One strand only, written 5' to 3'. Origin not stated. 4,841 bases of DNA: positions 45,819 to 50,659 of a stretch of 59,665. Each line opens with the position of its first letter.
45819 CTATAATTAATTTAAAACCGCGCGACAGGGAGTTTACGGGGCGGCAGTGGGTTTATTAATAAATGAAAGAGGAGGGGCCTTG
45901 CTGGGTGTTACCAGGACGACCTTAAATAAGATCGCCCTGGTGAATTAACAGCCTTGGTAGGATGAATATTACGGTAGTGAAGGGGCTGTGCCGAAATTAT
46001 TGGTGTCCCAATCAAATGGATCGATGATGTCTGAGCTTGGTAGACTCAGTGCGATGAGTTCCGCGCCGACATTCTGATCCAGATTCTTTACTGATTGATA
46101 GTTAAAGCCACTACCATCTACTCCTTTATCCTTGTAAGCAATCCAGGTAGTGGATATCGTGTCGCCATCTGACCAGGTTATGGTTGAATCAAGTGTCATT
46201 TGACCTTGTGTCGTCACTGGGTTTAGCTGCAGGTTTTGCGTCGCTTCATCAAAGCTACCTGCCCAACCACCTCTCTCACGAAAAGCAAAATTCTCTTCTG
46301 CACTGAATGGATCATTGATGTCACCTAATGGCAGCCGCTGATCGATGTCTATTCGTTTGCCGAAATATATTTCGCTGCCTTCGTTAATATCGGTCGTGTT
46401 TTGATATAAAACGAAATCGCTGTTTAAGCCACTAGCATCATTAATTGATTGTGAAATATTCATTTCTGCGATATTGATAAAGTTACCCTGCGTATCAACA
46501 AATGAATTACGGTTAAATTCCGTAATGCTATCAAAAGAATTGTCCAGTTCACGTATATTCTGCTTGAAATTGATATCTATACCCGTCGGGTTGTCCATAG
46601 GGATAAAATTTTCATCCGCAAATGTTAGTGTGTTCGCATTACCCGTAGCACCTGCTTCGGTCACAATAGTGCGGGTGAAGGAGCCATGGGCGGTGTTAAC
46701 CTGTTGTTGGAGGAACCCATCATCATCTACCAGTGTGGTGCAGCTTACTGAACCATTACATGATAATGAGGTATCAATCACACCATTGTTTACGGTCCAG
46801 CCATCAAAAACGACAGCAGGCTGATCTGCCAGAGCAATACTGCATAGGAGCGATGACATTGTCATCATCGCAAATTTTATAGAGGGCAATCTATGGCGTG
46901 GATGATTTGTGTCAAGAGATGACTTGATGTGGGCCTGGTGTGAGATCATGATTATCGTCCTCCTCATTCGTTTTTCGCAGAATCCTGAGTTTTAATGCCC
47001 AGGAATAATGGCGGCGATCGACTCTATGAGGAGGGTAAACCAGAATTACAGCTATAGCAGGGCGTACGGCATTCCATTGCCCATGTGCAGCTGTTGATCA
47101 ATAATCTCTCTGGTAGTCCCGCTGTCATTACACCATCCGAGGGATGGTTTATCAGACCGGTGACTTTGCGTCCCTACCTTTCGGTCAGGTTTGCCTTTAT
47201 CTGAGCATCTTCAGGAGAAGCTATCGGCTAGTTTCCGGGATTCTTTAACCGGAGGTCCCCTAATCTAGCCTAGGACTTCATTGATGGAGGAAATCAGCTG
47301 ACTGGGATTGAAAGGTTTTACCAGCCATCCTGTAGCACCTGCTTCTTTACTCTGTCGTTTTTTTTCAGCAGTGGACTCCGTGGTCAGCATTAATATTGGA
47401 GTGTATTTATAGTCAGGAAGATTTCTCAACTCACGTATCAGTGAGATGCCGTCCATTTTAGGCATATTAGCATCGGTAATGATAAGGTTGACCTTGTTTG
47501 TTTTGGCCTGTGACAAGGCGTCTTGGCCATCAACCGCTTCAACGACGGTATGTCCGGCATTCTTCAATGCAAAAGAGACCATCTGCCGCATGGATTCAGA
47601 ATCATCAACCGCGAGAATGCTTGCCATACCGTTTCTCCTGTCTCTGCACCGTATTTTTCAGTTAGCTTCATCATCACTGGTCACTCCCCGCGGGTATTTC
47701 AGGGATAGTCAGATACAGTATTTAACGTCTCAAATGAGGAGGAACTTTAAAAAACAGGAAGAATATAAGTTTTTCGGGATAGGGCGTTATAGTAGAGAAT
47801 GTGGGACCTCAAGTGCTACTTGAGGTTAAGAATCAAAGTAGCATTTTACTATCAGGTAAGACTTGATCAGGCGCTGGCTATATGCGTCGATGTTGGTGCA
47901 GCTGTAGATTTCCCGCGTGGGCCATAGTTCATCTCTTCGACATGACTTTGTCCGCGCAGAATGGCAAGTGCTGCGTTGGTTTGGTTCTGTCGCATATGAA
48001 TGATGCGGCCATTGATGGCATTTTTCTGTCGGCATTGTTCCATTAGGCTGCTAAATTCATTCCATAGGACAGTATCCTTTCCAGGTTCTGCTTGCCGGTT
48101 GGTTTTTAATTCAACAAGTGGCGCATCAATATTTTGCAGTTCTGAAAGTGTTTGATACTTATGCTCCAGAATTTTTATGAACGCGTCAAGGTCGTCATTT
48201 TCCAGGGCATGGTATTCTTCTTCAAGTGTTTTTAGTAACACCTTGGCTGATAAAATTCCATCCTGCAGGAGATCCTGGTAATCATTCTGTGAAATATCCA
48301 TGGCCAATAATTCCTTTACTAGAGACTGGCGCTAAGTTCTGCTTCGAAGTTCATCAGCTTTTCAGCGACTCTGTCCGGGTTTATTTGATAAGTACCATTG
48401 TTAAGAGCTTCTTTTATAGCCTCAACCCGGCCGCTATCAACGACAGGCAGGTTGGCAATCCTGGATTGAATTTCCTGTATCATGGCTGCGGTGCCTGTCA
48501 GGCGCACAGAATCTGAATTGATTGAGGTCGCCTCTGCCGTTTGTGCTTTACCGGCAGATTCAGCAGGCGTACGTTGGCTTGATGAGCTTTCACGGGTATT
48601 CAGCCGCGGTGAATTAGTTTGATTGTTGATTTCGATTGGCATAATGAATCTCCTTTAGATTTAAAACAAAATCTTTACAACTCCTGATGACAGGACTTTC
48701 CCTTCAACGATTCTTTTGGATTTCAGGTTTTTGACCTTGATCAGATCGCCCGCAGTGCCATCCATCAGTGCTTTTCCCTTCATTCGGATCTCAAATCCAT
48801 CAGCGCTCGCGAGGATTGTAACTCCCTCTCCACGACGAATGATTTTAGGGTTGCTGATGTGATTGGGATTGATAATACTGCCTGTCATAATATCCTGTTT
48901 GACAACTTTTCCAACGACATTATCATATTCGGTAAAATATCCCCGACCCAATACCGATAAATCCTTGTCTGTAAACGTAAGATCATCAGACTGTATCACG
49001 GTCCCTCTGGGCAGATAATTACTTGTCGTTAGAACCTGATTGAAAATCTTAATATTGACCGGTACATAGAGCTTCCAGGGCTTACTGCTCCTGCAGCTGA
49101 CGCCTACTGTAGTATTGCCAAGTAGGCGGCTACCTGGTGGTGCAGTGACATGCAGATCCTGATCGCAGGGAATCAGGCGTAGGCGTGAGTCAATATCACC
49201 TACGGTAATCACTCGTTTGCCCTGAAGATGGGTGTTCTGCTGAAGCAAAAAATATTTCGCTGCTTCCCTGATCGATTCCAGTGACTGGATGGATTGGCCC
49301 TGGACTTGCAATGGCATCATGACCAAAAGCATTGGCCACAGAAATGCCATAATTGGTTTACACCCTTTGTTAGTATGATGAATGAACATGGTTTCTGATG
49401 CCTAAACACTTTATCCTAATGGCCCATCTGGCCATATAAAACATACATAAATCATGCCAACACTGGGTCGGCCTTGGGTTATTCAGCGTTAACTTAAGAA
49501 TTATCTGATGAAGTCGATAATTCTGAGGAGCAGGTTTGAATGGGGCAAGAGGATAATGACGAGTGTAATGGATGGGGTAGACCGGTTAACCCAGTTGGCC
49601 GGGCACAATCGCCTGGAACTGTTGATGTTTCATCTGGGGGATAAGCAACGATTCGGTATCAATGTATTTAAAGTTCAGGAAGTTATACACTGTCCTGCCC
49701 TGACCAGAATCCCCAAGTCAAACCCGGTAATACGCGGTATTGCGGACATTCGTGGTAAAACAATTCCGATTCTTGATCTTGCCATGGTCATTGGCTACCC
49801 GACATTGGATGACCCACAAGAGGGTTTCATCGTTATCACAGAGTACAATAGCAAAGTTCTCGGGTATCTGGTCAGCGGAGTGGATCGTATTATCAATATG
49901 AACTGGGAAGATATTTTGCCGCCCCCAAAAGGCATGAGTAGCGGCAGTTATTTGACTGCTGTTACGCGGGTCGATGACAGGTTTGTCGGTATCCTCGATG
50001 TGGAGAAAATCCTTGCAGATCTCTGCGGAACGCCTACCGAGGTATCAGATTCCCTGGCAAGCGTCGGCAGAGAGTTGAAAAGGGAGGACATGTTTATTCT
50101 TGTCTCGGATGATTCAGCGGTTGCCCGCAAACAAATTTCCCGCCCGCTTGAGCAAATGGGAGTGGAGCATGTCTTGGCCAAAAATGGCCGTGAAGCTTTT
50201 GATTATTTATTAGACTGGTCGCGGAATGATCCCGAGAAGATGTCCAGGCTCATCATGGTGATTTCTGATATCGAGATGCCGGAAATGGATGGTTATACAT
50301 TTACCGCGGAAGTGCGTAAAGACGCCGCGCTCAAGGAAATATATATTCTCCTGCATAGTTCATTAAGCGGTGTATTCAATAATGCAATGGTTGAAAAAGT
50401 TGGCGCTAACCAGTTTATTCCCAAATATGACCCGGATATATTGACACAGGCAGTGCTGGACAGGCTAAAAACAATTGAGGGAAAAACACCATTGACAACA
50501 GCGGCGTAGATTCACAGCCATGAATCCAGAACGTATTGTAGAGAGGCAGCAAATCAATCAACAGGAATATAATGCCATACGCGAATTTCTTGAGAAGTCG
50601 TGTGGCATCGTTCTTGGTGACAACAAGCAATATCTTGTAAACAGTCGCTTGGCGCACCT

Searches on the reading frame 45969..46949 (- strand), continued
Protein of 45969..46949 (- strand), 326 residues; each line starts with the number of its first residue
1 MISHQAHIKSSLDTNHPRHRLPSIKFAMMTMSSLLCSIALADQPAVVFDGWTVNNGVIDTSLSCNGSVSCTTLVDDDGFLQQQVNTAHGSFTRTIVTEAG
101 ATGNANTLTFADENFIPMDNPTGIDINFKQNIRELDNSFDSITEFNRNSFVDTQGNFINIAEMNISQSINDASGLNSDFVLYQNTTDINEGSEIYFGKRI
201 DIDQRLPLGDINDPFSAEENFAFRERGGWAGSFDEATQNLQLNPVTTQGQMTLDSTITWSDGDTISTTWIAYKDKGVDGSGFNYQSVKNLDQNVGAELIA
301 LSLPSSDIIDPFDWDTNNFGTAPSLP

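Call 73: fold_search(model_id=the predicted structure, library=viral)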
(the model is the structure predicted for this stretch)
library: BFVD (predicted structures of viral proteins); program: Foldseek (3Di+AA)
matches with E <= 10: 235; with E <= 0.001: 0
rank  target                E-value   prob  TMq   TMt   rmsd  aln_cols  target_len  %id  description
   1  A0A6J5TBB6            1.1e-02  0.91  0.21  0.12  18.6       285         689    9  Peptidase S8/S53 domain containing protein [uncultured Caudovirales phage]
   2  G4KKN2                7.7e-02  0.16  0.17  0.07  19.1       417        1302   10  (no name in the UniProt tables at hand)
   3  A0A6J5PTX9            1.6e-01  0.11  0.14  0.08  20.9       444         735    6  Uncharacterized protein [uncultured Caudovirales phage]
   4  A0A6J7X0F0            1.7e-01  0.54  0.19  0.26  24.8       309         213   10  Uncharacterized protein [uncultured Caudovirales phage]
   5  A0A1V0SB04            1.8e-01  0.06  0.11  0.11  25.0       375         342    8  Uncharacterized protein [Catovirus CTV1]
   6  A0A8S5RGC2            2.0e-01  0.23  0.16  0.12  26.4       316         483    8  Outer membrane protein [virus sp. ct5rm7]
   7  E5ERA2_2              3.1e-01  0.08  0.12  0.06  27.7       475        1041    8  (no name in the UniProt tables at hand)
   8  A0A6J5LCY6            3.4e-01  0.16  0.15  0.14  12.5       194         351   12  Uncharacterized protein [uncultured Caudovirales phage]
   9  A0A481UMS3            3.9e-01  0.13  0.21  0.20  21.9       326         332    9  (no name in the UniProt tables at hand)
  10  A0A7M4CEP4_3          4.3e-01  0.07  0.13  0.05  18.4       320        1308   12  LamG-like jellyroll fold domain-containing protein [Pyramimonas orientalis virus 01B]
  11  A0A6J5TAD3            4.5e-01  0.60  0.20  0.31  13.0       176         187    9  Porin domain-containing protein [uncultured Caudovirales phage]
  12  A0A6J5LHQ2            4.7e-01  0.54  0.19  0.29  12.3       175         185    8  Uncharacterized protein [uncultured Caudovirales phage]
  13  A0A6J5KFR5            5.5e-01  0.05  0.12  0.08  28.9       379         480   10  Uncharacterized protein [uncultured Caudovirales phage]
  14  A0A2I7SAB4            6.0e-01  0.41  0.23  0.23  16.8       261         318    7  (no name in the UniProt tables at hand)
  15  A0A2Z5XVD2            6.0e-01  0.09  0.17  0.11  16.8       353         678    7  Minor tail protein [Mycobacterium phage PP]
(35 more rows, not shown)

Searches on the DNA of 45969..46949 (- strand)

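Call 23: search_rna_families(sources=[L001, L002, L004, L005, L006, L007, L008, L009, L010, L011, L012, L013, L014], threshold=gathering)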
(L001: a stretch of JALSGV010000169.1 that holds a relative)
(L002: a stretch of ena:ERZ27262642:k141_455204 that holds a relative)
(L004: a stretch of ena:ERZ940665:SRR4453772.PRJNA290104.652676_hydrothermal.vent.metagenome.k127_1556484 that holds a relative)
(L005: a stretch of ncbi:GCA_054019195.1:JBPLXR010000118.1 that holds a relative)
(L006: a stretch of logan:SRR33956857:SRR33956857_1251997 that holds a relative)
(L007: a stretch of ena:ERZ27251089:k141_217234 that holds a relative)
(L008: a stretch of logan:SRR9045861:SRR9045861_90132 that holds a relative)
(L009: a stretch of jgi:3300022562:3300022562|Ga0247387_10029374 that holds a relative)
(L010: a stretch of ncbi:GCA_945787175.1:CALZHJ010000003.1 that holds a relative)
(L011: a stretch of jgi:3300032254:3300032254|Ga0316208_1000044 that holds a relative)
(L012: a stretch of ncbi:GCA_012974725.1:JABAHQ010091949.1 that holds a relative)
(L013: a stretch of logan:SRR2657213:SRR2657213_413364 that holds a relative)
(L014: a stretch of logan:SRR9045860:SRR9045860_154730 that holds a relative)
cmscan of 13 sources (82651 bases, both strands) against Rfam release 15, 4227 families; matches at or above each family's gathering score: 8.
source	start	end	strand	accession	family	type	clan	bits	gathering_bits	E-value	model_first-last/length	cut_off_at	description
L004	4757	4859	+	RF01051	c-di-GMP-I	Cis-reg; riboswitch;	CL00126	65.5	35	1.8e-10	1-87/87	no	c-di-GMP-I riboswitch aptamer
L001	27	129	+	RF01051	c-di-GMP-I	Cis-reg; riboswitch;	CL00126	64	35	4.2e-10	1-87/87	no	c-di-GMP-I riboswitch aptamer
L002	4746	4848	+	RF01051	c-di-GMP-I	Cis-reg; riboswitch;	CL00126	64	35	4.2e-10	1-87/87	no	c-di-GMP-I riboswitch aptamer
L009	4800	4894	+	RF01051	c-di-GMP-I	Cis-reg; riboswitch;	CL00126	60.8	35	2.6e-09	1-87/87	no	c-di-GMP-I riboswitch aptamer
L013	1611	1705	+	RF01051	c-di-GMP-I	Cis-reg; riboswitch;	CL00126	60.7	35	2.7e-09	1-87/87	no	c-di-GMP-I riboswitch aptamer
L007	4807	4898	+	RF01051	c-di-GMP-I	Cis-reg; riboswitch;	CL00126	60.6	35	3e-09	1-87/87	no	c-di-GMP-I riboswitch aptamer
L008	3286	3377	+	RF01051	c-di-GMP-I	Cis-reg; riboswitch;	CL00126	60.6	35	3e-09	1-87/87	no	c-di-GMP-I riboswitch aptamer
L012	1004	1096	+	RF01051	c-di-GMP-I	Cis-reg; riboswitch;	CL00126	45.5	35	1.4e-05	1-87/87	no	c-di-GMP-I riboswitch aptamer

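Call 25: search_rna_families(sources=[L005, L006, L010, L011, L014], threshold=evalue, max_evalue=1)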
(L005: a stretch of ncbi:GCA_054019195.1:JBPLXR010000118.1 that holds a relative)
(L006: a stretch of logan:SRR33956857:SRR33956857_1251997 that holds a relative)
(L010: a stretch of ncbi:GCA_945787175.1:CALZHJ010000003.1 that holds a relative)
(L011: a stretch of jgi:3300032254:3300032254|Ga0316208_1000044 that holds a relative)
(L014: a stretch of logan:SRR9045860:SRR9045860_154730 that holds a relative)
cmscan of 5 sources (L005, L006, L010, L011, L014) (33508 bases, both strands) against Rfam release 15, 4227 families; matches with E-value up to 1: 1.
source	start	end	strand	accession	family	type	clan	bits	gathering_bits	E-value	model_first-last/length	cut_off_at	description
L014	2117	2232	+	RF02082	STnc540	Gene; sRNA;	-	23.7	38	0.34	1-202/202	no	Enterobacterial sRNA STnc540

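Call 34: search_rna_families(sources=[L016, L017, L018, L019, L020, L021, L022, L023, L024, L025, L026, L027, L028, L029], threshold=gathering)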
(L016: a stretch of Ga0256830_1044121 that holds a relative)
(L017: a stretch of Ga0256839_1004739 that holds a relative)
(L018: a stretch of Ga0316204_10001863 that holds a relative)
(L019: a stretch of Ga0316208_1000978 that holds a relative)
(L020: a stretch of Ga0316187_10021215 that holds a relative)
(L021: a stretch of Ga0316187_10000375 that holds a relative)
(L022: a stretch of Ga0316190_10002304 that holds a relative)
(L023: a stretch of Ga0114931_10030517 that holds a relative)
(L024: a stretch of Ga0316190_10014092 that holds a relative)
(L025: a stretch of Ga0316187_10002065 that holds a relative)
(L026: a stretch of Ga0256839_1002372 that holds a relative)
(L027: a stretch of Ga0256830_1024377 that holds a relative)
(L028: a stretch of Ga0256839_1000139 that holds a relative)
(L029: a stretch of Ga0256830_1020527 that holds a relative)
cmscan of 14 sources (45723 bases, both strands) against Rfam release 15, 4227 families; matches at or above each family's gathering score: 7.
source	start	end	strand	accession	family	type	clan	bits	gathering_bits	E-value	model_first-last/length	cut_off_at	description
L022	1252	1339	+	RF01051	c-di-GMP-I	Cis-reg; riboswitch;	CL00126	75.3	35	4e-13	1-87/87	no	c-di-GMP-I riboswitch aptamer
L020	520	607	+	RF01051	c-di-GMP-I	Cis-reg; riboswitch;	CL00126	64.9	35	1.4e-10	1-87/87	no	c-di-GMP-I riboswitch aptamer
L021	1226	1315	+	RF01051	c-di-GMP-I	Cis-reg; riboswitch;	CL00126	61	35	1.3e-09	1-87/87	no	c-di-GMP-I riboswitch aptamer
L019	1322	1413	+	RF01051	c-di-GMP-I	Cis-reg; riboswitch;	CL00126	60.6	35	1.6e-09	1-87/87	no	c-di-GMP-I riboswitch aptamer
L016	1704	1791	-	RF00005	tRNA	Gene; tRNA;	CL00001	60.3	29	1e-10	1-71/71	no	tRNA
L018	1268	1358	+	RF01051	c-di-GMP-I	Cis-reg; riboswitch;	CL00126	60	35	2.3e-09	1-87/87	no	c-di-GMP-I riboswitch aptamer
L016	445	547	+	RF01051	c-di-GMP-I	Cis-reg; riboswitch;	CL00126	58.5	35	5.3e-09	1-87/87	no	c-di-GMP-I riboswitch aptamer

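Call 55: search_rna_families(sources=[L030, L031, L022, L020, L012], threshold=gathering, show_alignments=5)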
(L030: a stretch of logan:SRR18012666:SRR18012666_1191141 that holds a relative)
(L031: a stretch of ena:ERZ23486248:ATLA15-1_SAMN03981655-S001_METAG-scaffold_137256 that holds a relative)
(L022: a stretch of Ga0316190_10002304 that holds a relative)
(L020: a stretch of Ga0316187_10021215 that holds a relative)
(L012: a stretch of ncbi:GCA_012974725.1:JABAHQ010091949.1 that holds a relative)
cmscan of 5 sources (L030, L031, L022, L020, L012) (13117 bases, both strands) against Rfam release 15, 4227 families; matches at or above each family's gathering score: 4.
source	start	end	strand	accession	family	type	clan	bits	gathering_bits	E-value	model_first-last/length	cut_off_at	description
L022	1252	1339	+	RF01051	c-di-GMP-I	Cis-reg; riboswitch;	CL00126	75.3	35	1.1e-13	1-87/87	no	c-di-GMP-I riboswitch aptamer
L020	520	607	+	RF01051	c-di-GMP-I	Cis-reg; riboswitch;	CL00126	64.9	35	4.1e-11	1-87/87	no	c-di-GMP-I riboswitch aptamer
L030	649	751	+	RF01051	c-di-GMP-I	Cis-reg; riboswitch;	CL00126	62.5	35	1.6e-10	1-87/87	no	c-di-GMP-I riboswitch aptamer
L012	1004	1096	+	RF01051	c-di-GMP-I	Cis-reg; riboswitch;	CL00126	45.5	35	2.2e-06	1-87/87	no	c-di-GMP-I riboswitch aptamer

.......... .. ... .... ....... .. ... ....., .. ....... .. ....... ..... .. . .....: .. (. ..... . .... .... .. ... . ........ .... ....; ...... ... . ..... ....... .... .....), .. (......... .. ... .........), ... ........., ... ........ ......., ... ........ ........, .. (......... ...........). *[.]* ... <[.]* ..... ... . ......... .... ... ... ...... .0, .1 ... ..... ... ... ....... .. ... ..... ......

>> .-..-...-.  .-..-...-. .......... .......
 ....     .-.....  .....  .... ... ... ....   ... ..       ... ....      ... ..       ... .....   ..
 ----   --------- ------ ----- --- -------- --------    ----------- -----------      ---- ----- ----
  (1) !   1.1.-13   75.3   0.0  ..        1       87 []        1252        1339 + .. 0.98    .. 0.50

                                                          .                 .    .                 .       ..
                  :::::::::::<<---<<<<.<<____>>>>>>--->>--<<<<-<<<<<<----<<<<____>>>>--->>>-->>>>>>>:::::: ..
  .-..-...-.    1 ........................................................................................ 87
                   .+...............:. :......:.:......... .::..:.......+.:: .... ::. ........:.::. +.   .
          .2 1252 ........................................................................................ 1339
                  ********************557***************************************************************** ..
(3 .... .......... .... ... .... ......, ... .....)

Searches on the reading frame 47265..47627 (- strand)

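Call 8: search_protein_families(library=pfam, proteins=[window:47265-47627:-], max_evalue=0.01)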
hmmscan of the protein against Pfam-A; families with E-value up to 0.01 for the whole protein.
window:47265-47627:- (120 aa): 3 families
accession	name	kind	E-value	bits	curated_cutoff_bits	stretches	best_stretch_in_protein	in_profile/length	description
PF00072.30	Response_reg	-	2.8e-28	98.7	30.2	1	4-115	1-110/111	Response regulator receiver domain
PF23198.2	PDE8A_N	-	0.00074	19.9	29.6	1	14-92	23-102/147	PDE8A-like, N-terminal domain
PF06490.17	FleQ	-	0.0041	17.9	22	1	4-115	2-103/108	Flagellar regulatory protein FleQ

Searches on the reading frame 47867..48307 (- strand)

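Call 8: search_protein_families(library=pfam, proteins=[window:47867-48307:-], max_evalue=0.01)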
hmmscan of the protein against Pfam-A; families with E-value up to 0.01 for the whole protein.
window:47867-48307:- (146 aa): 1 family
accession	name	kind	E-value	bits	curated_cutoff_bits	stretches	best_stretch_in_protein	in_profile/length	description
PF05130.17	FlgN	-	1.8e-15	58.1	30.5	1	6-134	2-145/147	FlgN protein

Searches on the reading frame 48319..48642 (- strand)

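Call 8: search_protein_families(library=pfam, proteins=[window:48319-48642:-], max_evalue=0.01)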
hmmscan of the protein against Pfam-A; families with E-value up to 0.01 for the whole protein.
window:48319-48642:- (107 aa): 1 family
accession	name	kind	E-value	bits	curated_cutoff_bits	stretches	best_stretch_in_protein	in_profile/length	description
PF04316.19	FlgM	-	9.2e-18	64.7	25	1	44-98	1-55/55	Anti-sigma-28 factor, FlgM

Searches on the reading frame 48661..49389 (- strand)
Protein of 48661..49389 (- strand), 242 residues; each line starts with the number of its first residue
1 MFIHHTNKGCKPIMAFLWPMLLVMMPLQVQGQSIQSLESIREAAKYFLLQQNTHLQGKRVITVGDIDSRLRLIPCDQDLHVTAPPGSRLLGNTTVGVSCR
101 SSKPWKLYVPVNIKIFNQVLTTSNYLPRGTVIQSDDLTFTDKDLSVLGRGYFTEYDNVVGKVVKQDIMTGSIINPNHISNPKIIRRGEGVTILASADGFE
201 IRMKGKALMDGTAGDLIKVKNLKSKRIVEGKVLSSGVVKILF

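Call 8: search_protein_families(library=pfam, proteins=[window:48661-49389:-], max_evalue=0.01)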
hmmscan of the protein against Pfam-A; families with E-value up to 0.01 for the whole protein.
window:48661-49389:- (242 aa): 3 families
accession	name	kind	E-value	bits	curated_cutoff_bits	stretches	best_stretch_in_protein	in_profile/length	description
PF13144.11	ChapFlgA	-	1.1e-34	119.6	23.8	1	118-240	2-122/122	Chaperone for flagella basal body P-ring formation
PF17656.6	ChapFlgA_N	-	4.5e-20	72.2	27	1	40-114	1-76/77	FlgA N-terminal domain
PF08666.17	SAF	-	1.6e-13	51.4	21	1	118-178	2-62/63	SAF domain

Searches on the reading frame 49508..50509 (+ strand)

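Call 8: search_protein_families(library=pfam, proteins=[window:49508-50509:+], max_evalue=0.01)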
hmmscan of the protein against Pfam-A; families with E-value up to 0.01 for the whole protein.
window:49508-50509:+ (333 aa): 2 families
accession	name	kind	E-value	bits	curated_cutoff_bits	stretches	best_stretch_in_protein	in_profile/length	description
PF01584.24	CheW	-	8.6e-35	119.8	23.5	1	37-171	1-136/138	CheW-like domain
PF00072.30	Response_reg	-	3e-12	47.1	30.2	1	197-316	1-110/111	Response regulator receiver domain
